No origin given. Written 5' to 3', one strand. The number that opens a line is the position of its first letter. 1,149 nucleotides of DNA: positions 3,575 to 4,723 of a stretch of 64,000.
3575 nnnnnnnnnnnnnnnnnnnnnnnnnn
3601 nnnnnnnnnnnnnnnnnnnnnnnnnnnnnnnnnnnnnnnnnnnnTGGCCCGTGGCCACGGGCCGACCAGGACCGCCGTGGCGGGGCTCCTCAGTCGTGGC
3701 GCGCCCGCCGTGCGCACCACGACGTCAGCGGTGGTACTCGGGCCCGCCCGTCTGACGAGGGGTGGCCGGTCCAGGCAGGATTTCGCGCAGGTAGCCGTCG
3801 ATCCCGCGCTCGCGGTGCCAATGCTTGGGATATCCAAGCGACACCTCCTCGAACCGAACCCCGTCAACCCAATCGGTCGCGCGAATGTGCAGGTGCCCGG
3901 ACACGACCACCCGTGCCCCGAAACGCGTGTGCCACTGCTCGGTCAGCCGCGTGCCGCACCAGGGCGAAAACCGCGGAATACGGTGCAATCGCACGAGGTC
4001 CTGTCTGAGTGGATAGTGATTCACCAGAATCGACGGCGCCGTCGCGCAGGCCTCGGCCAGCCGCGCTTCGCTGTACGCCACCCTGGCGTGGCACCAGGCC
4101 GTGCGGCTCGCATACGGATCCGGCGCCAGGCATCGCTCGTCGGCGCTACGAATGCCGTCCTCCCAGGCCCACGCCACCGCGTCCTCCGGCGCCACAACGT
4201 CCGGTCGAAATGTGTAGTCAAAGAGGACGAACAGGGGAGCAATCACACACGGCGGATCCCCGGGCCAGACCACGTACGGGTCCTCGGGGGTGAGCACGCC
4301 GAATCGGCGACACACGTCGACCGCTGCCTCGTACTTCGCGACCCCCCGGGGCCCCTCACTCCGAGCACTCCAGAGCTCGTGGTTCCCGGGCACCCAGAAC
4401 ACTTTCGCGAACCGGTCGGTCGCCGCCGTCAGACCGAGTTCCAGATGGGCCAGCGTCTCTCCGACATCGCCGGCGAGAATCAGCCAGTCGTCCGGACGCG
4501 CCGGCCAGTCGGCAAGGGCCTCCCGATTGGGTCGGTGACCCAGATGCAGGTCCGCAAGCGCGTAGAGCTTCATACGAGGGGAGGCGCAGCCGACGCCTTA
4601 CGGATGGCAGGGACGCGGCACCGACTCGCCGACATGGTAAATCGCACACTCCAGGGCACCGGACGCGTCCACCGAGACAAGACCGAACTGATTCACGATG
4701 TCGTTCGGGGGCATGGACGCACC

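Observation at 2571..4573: Stand-alone carrier-protein write/erase toolkit: MbtH + Sfp PPTase + PptH-like hydrolase, no NRPS/PKS nearby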

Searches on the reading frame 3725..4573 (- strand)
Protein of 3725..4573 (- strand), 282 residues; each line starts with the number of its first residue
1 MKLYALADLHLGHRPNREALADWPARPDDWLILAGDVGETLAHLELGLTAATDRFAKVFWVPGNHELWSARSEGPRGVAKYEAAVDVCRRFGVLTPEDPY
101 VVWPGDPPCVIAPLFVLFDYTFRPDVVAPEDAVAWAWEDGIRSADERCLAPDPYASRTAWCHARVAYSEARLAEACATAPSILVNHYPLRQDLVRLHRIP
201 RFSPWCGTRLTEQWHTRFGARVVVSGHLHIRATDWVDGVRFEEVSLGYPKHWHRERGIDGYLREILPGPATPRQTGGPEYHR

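Call 3: search_protein_families(library=pfam, proteins=[window:3725-4573:-], max_evalue=0.01)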
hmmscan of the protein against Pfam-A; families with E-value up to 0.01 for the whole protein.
window:3725-4573:- (282 aa): 2 families
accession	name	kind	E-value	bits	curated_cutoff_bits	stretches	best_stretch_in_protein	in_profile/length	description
PF00149.33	Metallophos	-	2.6e-11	44.7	21.5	1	1-230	1-190/191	Calcineurin-like phosphoesterase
PF12850.12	Metallophos_2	-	3.9e-05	24.1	27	0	1-76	1-68/154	Calcineurin-like phosphoesterase superfamily domain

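Call 4: search_protein_families(library=ncbifam, proteins=[window:3725-4573:-], max_evalue=0.01)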
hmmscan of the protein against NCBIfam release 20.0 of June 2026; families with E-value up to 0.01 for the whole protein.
window:3725-4573:- (282 aa): 2 families
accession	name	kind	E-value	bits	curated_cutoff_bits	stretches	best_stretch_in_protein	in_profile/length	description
TIGR03729.1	acc_ester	subfamily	1.8e-05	24.3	148.25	1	169-248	156-239/239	putative phosphoesterase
TIGR00040.1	yfcE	subfamily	0.0012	18.9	56.25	0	1-66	1-62/158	YfcE family phosphodiesterase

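Call 5: search_solved_structures(query=window:3725-4573:-, max_evalue=1, show_alignments=2)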
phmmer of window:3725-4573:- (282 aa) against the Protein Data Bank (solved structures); distinct sequences matched with E-value up to 1: 2.
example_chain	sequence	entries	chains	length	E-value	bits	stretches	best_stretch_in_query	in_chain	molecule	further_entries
6unc_A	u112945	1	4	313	1.1e-75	257.9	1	3-270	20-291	Metallophos domain-containing protein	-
2xmo_A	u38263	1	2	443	0.26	13.6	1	19-67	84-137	LMO2642 PROTEIN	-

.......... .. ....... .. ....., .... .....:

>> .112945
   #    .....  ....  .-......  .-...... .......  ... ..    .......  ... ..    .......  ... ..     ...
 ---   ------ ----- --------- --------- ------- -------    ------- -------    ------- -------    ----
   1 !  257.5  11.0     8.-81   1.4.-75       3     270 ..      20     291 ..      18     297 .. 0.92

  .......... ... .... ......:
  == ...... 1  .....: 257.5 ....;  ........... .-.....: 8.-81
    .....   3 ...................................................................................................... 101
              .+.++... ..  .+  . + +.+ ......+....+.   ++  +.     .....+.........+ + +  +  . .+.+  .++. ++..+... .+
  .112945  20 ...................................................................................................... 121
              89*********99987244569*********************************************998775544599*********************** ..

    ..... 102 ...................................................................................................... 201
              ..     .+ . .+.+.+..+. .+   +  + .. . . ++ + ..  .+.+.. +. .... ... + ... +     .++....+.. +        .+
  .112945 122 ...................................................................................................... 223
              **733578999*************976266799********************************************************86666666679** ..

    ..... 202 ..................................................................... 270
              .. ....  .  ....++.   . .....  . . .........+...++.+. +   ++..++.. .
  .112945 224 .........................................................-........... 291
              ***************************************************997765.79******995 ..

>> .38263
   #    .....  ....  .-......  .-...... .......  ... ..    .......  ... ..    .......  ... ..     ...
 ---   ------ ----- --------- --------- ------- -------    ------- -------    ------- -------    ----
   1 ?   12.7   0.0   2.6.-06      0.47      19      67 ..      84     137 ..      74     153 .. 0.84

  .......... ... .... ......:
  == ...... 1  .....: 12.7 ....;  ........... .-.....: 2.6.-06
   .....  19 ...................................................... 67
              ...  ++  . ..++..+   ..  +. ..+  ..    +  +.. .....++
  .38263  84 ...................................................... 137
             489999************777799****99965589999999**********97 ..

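Call 9: find_encoding_contigs(protein=window:3725-4573:-, flank=10000, max_places=10)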
Protein window:3725-4573:- (282 aa): 5 contigs read that carry it; 5 places shown.
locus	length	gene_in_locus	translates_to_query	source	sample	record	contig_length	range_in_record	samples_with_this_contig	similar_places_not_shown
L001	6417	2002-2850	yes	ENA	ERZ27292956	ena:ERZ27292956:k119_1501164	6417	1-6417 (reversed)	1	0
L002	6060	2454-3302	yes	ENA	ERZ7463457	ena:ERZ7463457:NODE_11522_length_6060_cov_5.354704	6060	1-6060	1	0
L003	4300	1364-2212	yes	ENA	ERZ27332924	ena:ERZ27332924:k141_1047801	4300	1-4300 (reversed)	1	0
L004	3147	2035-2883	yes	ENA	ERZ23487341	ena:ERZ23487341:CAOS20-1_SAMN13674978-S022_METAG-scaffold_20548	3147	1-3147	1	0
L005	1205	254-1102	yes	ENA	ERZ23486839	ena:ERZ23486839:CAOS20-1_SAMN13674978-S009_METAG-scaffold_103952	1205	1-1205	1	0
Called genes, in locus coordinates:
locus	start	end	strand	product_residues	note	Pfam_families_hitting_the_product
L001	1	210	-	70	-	?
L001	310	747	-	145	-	PF00005:ABC_tran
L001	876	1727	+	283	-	PF00149:Metallophos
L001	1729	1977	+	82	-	-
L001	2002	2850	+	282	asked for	PF00149:Metallophos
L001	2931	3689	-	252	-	PF22624:AASDHPPT_N, PF01648:ACPS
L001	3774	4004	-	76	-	PF03621:MbtH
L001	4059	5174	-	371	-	PF01041:DegT_DnrJ_EryC1, PF00266:Aminotran_5 (weak)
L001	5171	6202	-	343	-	PF01073:3Beta_HSD, PF01370:Epimerase, PF02719:Polysacc_synt_2, PF04321:RmlD_sub_bind, PF16363:GDP_Man_Dehyd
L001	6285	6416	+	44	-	?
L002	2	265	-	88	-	?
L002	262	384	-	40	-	-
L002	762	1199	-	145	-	PF00005:ABC_tran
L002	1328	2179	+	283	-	PF00149:Metallophos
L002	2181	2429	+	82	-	-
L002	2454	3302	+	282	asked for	PF00149:Metallophos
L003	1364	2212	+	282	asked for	PF00149:Metallophos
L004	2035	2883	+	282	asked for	PF00149:Metallophos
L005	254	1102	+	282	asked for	PF00149:Metallophos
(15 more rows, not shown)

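Call 11: find_homologous_proteins(query=window:3725-4573:-, max_evalue=1e-10)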
Query window:3725-4573:- (282 aa): 7824 proteins with E <= 1e-10 among 8000 candidates; the best 120 are listed.
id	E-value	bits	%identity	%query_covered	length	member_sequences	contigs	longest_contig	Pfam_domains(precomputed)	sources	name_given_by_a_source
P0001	1.4e-189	647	98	100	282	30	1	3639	PF00149.34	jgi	jgi:predicted phosphodiesterase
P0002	2.0e-183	627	94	100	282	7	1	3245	PF12850.13,PF00149.34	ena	-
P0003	6.9e-179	612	93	100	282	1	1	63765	PF00149.34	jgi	jgi:predicted phosphodiesterase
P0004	3.3e-166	570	85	100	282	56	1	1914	PF12850.13,PF00149.34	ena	-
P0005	4.6e-162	557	84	100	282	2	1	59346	PF12850.13,PF00149.34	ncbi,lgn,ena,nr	ncbi:MAG: metallophosphoesterase [Acidobacteria bacterium]|nr:metallophosphoesterase [Acidobacteriot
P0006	3.2e-149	514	78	100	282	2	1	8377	PF00149.34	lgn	-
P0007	1.4e-144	499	76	100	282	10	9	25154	PF12850.13,PF00149.34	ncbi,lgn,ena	-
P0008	1.1e-143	496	76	100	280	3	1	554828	PF12850.13,PF00149.34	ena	-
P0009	1.1e-142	493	74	100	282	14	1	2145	PF00149.34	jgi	jgi:predicted phosphodiesterase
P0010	3.9e-142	491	75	100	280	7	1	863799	PF12850.13,PF00149.34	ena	-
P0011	4.8e-142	491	76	100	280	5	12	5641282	PF12850.13,PF00149.34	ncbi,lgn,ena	-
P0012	3.4e-141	488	75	100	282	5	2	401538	PF12850.13,PF00149.34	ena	-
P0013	4.3e-140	484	74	100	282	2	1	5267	PF12850.13,PF00149.34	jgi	jgi:predicted phosphodiesterase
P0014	7.0e-140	484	73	100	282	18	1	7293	PF12850.13,PF00149.34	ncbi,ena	-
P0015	1.2e-139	483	74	100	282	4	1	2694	PF00149.34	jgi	-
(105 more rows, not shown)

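Call 12: find_encoding_contigs(protein=P0005, flank=10000, max_places=2)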
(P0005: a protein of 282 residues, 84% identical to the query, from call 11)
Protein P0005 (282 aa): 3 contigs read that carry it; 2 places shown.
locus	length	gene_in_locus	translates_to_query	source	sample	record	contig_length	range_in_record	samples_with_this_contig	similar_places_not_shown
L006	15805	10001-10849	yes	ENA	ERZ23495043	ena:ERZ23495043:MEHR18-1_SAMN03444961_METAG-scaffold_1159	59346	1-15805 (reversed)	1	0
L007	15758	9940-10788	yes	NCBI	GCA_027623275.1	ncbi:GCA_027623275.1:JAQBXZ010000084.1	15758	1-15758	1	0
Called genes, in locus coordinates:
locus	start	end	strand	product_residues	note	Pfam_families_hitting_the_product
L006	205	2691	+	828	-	PF13620:CarboxypepD_reg, PF00593:TonB_dep_Rec_b-barrel (faint), PF25183:OMP_b-brl_4 (weak)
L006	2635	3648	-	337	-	PF00561:Abhydrolase_1, PF12146:Hydrolase_4, PF12697:Abhydrolase_6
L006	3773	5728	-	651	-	PF01011:PQQ, PF13360:PQQ_2 (weak)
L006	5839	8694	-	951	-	PF00675:Peptidase_M16, PF05193:Peptidase_M16_C, PF00675:Peptidase_M16, PF05193:Peptidase_M16_C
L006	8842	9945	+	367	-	PF00149:Metallophos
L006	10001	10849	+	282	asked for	PF00149:Metallophos, PF12850:Metallophos_2 (faint)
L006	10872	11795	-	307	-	PF03621:MbtH, PF22624:AASDHPPT_N, PF01648:ACPS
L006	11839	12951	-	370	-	PF01041:DegT_DnrJ_EryC1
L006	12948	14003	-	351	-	PF01370:Epimerase, PF02719:Polysacc_synt_2, PF04321:RmlD_sub_bind, PF01073:3Beta_HSD, PF16363:GDP_Man_Dehyd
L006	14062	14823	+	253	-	PF13489:Methyltransf_23, PF01209:Ubie_methyltran (faint), PF13847:Methyltransf_31, PF08241:Methyltransf_11, PF08242:Methyltransf_12, PF13649:Methyltransf_25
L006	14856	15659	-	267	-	PF13641:Glyco_tranf_2_3, PF00535:Glycos_transf_2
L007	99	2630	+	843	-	PF13620:CarboxypepD_reg, PF00593:TonB_dep_Rec_b-barrel (faint), PF25183:OMP_b-brl_4 (weak)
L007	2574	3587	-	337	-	PF00561:Abhydrolase_1, PF12146:Hydrolase_4, PF12697:Abhydrolase_6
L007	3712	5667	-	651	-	PF01011:PQQ, PF13360:PQQ_2 (weak)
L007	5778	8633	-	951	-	PF00675:Peptidase_M16, PF05193:Peptidase_M16_C, PF00675:Peptidase_M16, PF05193:Peptidase_M16_C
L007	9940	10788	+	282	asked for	PF00149:Metallophos, PF12850:Metallophos_2 (faint)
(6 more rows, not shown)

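Call 13: find_encoding_contigs(protein=P0011, flank=10000, max_places=2)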
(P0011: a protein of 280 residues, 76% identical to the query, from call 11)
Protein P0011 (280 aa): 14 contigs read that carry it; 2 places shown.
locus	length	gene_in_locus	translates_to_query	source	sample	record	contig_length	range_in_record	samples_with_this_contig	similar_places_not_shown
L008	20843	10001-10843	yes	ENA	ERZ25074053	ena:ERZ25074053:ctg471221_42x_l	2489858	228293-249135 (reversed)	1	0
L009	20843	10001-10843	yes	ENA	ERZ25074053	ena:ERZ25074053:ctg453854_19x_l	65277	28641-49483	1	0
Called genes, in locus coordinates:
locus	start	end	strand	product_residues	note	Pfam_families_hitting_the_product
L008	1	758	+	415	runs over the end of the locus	PF01011:PQQ (faint), PF13570:Beta-prop_ACSF4 (faint), PF13360:PQQ_2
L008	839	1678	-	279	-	PF00378:ECH_1, PF16113:ECH_2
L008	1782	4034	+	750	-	PF00324:AA_permease, PF03522:SLC12 (weak)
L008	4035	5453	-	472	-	PF02812:ELFV_dehydrog_N, PF00208:ELFV_dehydrog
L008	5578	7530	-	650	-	PF01011:PQQ, PF13360:PQQ_2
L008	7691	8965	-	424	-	PF12698:ABC2_membrane_3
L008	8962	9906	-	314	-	PF00005:ABC_tran, PF13304:AAA_21, PF13732:DrrA1-3_C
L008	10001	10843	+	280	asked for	PF00149:Metallophos, PF12850:Metallophos_2 (faint)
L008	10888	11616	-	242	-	PF22624:AASDHPPT_N, PF01648:ACPS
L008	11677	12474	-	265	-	PF13641:Glyco_tranf_2_3, PF00535:Glycos_transf_2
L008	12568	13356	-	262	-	PF00254:FKBP_C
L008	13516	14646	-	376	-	PF01436:NHL (faint), PF08450:SGL (faint)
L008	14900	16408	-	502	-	PF14706:Tnp_DNA_bind, PF01609:DDE_Tnp_1 (weak), PF02281:Dimer_Tnp_Tn5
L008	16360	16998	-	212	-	PF14236:DruA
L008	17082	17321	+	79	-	-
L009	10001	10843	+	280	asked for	PF00149:Metallophos, PF12850:Metallophos_2 (faint)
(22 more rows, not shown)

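Call 14: find_encoding_contigs(protein=P0003, flank=10000, max_places=2)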
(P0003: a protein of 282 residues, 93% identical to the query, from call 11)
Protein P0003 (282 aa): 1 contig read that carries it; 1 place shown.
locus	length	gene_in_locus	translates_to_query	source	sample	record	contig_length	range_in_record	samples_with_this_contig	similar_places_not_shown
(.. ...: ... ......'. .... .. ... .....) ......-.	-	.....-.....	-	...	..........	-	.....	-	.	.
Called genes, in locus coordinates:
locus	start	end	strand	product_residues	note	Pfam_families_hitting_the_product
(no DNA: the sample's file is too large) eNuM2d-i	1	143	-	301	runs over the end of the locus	PF12146:Hydrolase_4, PF00561:Abhydrolase_1, PF12697:Abhydrolase_6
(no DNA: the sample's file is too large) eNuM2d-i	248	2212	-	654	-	PF01011:PQQ, PF13360:PQQ_2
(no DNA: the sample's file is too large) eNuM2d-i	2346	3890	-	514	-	PF01636:APH (faint), PF00069:Pkinase, PF07714:PK_Tyr_Ser-Thr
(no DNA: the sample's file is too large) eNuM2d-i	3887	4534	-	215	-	PF07638:Sigma70_ECF, PF08281:Sigma70_r4_2 (weak), PF04545:Sigma70_r4 (weak)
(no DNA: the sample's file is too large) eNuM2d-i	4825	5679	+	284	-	-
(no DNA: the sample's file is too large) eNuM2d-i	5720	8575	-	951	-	PF00675:Peptidase_M16, PF05193:Peptidase_M16_C, PF00675:Peptidase_M16, PF05193:Peptidase_M16_C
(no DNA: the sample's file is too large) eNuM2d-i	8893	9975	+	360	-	PF00149:Metallophos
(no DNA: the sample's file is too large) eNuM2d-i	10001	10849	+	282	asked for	PF00149:Metallophos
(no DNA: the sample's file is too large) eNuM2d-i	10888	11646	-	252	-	PF22624:AASDHPPT_N, PF01648:ACPS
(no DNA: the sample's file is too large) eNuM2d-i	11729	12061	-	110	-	?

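Call 25: find_related_loci(query=A1, collection=genome_contigs, flank=10000)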
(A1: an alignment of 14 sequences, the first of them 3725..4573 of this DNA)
Query A1 (282 aa) in genome_contigs; peptide patterns used: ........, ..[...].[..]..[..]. (x = any residue, [..] = any of these).
600 stretches matched a pattern (row limit reached: there are more); 564 encode a relative of the query (tblastn E <= 1e-3); the best 80 are kept; 80 distinct loci.
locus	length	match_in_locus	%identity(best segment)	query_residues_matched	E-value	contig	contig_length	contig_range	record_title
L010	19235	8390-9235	87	1-282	3e-164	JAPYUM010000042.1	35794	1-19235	MAG: Vicinamibacterales bacterium isolate PW8.metabat2.112 PW8_1405_length_35794_cov_20.703097, whole genome shotgun seq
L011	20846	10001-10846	73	1-282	3e-134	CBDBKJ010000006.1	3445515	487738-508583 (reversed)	MAG: Vicinamibacterales bacterium isolate 439a5d20-bfdb-4aba-b463-0bc3b0a73bd6 genome assembly, contig: contig_6, whole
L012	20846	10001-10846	73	1-282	2e-132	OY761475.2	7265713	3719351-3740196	MAG: Vicinamibacterales bacterium isolate 01def6b1-0c8c-435d-859a-076764f3ef92 genome assembly, chromosome: 1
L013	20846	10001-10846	73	1-282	2e-129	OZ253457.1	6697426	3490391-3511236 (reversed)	MAG: Vicinamibacterales bacterium isolate 96a1e1f6-da0d-41ae-928b-732dd312bced genome assembly, chromosome: 1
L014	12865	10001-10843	70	1-281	5e-129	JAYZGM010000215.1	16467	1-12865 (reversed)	MAG: Acidobacteriota bacterium isolate XB_MAG19 DB_MAG19_0215, whole genome shotgun sequence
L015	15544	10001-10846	73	1-282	8e-127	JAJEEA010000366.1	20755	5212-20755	MAG: Vicinamibacteria bacterium isolate p16x33bins.71 k141_1340438, whole genome shotgun sequence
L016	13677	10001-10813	63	1-270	3e-106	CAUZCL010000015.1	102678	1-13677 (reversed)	MAG: Acidobacteria bacterium bin61 isolate CB27_AW.28 genome assembly, contig: Ga0310120_10000029, whole genome shotgun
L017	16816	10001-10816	61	1-269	6e-106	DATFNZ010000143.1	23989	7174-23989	MAG TPA_asm: Thermoanaerobaculia bacterium isolate SMAG_U9264 k141_1722680, whole genome shotgun sequence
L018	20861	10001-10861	60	1-282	1e-105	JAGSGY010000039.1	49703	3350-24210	MAG: Proteobacteria bacterium isolate GY13CH_bin.7 k141_144829_length_49703_cov_23.1219, whole genome shotgun sequence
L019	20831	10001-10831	57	2-274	1e-105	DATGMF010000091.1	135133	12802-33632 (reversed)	MAG TPA_asm: Ktedonosporobacter sp. isolate SMAG_U9905 k141_316265, whole genome shotgun sequence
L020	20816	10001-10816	62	1-266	6e-104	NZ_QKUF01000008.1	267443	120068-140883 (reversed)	Thermosporothrix hazakensis strain ATCC BAA-1881 EI42DRAFT_scaffold00008.8, whole genome shotgun sequence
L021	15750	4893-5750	60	1-280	4e-104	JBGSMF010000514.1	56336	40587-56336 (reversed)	MAG: Thermoflexales bacterium isolate JTS-AC224 k141_159227, whole genome shotgun sequence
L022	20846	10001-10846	57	1-279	9e-104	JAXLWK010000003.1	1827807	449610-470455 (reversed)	MAG: Anaerolineae bacterium isolate STL-CHL21 C2.50.fa-3, whole genome shotgun sequence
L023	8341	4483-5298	60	1-269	7e-104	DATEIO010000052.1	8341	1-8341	MAG TPA_asm: Thermoanaerobaculia bacterium isolate SMAG_U8840 k141_2347679, whole genome shotgun sequence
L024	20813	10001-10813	57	1-269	9e-104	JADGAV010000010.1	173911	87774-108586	MAG: SAR324 cluster bacterium isolate nPCRbin7 nPCR_bin7_NODE_10_length_173911_cov_52.077875, whole genome shotgun seque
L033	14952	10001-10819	56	1-269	2e-101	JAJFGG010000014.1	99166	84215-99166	MAG: Alphaproteobacteria bacterium isolate OFTM58 OFTM58_13, whole genome shotgun sequence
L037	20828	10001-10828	60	1-272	1e-98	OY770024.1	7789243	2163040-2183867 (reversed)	MAG: Rhodospirillales bacterium isolate f6e2be23-8832-45e3-9f96-a03639f77de9 genome assembly, chromosome: 1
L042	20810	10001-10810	57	1-267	5e-98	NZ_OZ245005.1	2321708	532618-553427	MAG: Candidatus Leptofilum sp. isolate 7b64b919-6ea5-499b-8485-25358eaaa058 chromosome 1, complete sequence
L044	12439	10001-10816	61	1-269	6e-98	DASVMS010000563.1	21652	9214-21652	MAG TPA_asm: Kofleriaceae bacterium isolate SMAG_U3106 k141_173767, whole genome shotgun sequence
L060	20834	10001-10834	58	1-270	2e-93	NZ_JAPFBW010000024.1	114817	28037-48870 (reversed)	Aquabacterium sp. A7-Y contig00024, whole genome shotgun sequence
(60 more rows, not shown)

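Call 30: search_protein_families(library=pfam, proteins=[L010:13082-13939:-, L010:13939-15627:-, L010:15741-16679:-, L010:16775-17872:-, L010:17909-19069:+, L037:10880-15844:-, L060:2700-9506:-, L044:4771-9456:+, L042:12283-17373:+], max_evalue=0.00001)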
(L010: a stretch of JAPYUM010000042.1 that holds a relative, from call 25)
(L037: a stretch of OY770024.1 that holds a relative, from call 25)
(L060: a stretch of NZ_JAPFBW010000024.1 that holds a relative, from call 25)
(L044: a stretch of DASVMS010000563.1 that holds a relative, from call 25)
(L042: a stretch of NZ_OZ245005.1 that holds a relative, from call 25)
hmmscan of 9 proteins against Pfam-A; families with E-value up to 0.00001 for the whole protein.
L010:13082-13939:- (285 aa): 2 families
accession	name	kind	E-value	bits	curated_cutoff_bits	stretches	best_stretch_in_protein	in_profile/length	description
PF00535.33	Glycos_transf_2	-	3.1e-26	92.7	23.3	1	31-191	2-166/168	Glycosyl transferase family 2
PF13641.12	Glyco_tranf_2_3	-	2.5e-08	34.6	27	1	29-152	3-129/230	Glycosyltransferase like family 2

L010:13939-15627:- (562 aa): 0 families

L010:15741-16679:- (312 aa): 1 family
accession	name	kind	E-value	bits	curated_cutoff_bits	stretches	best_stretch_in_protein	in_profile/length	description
PF00254.34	FKBP_C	-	1.2e-41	141.3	21.1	2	214-307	4-94/94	FKBP-type peptidyl-prolyl cis-trans isomerase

L010:16775-17872:- (365 aa): 2 families
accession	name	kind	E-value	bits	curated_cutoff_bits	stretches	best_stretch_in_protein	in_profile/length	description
PF01436.27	NHL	-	1.9e-15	56.4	20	0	333-360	1-28/28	NHL repeat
PF08450.18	SGL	-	1.5e-08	35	26.3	0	110-273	86-230/246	SMP-30/Gluconolactonase/LRE-like region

L010:17909-19069:+ (386 aa): 0 families

L037:10880-15844:- (1655 aa): 1 family
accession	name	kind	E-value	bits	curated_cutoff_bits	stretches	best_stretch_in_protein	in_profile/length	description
PF00353.25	HemolysinCabind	-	1.1e-142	463.5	23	13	1438-1472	2-36/36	RTX calcium-binding nonapeptide repeat (4 copies)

L060:2700-9506:- (2269 aa): 0 families

L044:4771-9456:+ (1562 aa): 0 families

L042:12283-17373:+ (1697 aa): 2 families
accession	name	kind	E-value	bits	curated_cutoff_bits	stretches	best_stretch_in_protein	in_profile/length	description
PF10060.15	DUF2298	-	2.3e-105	353.8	27.8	1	905-1468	1-488/488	Uncharacterized membrane protein (DUF2298)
PF13231.12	PMT_2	-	6.7e-09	36.6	26.1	1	147-274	21-137/160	Dolichyl-phosphate-mannose-protein mannosyltransferase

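Call 37: search_protein_families(library=pfam, proteins=[L021:1-3462:+, L021:4225-4563:+, L021:5518-6531:+, L021:7534-8403:+, L021:9834-11153:+, L033:3-2900:-, L033:3177-4199:-, L033:5009-7039:+, L033:7852-8601:+, L033:10927-12147:-], max_evalue=0.00001)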
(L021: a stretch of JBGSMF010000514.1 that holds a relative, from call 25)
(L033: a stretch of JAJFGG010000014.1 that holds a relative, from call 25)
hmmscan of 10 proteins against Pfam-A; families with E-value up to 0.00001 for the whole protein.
L021:1-3462:+ (1153 aa): 10 families
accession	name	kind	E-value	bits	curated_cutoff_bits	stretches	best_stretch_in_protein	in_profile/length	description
PF08659.16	KR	-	7.4e-29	101.4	22.6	1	775-970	1-178/180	KR domain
PF02801.28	Ketoacyl-synt_C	-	4.9e-25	88.3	20.8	1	2-74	49-119/119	Beta-ketoacyl synthase, C-terminal domain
PF22621.2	CurL-like_PKS_C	-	3.5e-22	78.6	27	1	138-201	1-64/64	CurL-like, PKS C-terminal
PF21394.3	Beta-ketacyl_N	-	1.4e-20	74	26.9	1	555-728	4-164/170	Beta-ketoacyl synthase-like, N-terminal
PF16197.11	KAsynt_C_assoc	-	6.6e-20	72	33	1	76-180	1-103/111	Ketoacyl-synthetase C-terminal extension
PF00698.26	Acyl_transf_1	-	4.4e-19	69.5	32.7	1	222-348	1-121/319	Acyl transferase domain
PF00550.31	PP-binding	-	6e-17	62.1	20.8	1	1064-1128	1-67/67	Phosphopantetheine attachment site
PF22336.2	RhiE-like_linker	-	3.6e-15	56.1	27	1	142-203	2-62/67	RhiE-like, KS-MAT linker domain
PF00106.31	adh_short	-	3.3e-09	37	26.6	1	810-910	19-115/195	short chain dehydrogenase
PF13561.12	adh_short_C2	-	1e-07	32.3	27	1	809-905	14-106/236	Enoyl-(Acyl carrier protein) reductase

L021:4225-4563:+ (112 aa): 1 family
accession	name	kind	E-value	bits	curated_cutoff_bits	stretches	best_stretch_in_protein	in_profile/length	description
PF02312.22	CBF_beta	-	2e-06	28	25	1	44-109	60-131/167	Core binding factor beta subunit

L021:5518-6531:+ (337 aa): 1 family
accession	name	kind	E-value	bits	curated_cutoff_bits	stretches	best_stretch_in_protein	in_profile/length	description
PF00975.26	Thioesterase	-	4.1e-52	178.1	26.4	1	101-324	2-224/226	Thioesterase domain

L021:7534-8403:+ (289 aa): 0 families

L021:9834-11153:+ (439 aa): 3 families
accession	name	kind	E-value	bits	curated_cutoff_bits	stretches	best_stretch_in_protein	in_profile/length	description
PF01595.25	CNNM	-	9.6e-49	165.9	28.4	1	13-202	1-178/181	Cyclin M transmembrane N-terminal domain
PF03471.22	CorC_HlyC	-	4.2e-25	88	27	1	354-432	2-79/81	Transporter associated domain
PF00571.33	CBS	-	1.3e-13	51.5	24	1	291-338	9-56/57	CBS domain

L033:3-2900:- (966 aa): 2 families
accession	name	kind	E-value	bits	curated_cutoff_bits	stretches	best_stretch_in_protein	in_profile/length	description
PF00221.24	Lyase_aromatic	-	9.4e-139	463.5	27.3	1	15-477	1-453/466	Aromatic amino acid lyase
PF00501.34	AMP-binding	-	8.6e-98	328.1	29.9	1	578-927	8-384/384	AMP-binding enzyme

L033:3177-4199:- (340 aa): 1 family
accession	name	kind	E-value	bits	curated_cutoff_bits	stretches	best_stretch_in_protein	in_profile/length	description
PF05721.19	PhyH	-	6.3e-15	56.5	22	1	195-307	97-203/213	Phytanoyl-CoA dioxygenase (PhyH)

L033:5009-7039:+ (676 aa): 1 family
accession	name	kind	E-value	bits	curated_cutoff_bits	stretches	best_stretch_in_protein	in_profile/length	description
PF04185.19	Phosphoesterase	-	2.9e-18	66.6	23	2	39-202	119-255/356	Phosphoesterase family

L033:7852-8601:+ (249 aa): 2 families
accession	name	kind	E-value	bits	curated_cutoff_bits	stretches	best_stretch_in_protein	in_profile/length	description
PF00975.26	Thioesterase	-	9.8e-51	173.6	26.4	1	22-243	2-222/226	Thioesterase domain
PF12697.13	Abhydrolase_6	-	1e-06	30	26.3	1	30-240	8-215/217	Alpha/beta hydrolase family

L033:10927-12147:- (406 aa): 1 family
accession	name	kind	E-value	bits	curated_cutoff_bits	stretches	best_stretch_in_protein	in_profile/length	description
PF00291.31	PALP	-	6.9e-58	196.7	35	1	48-382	3-291/295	Pyridoxal-phosphate dependent enzyme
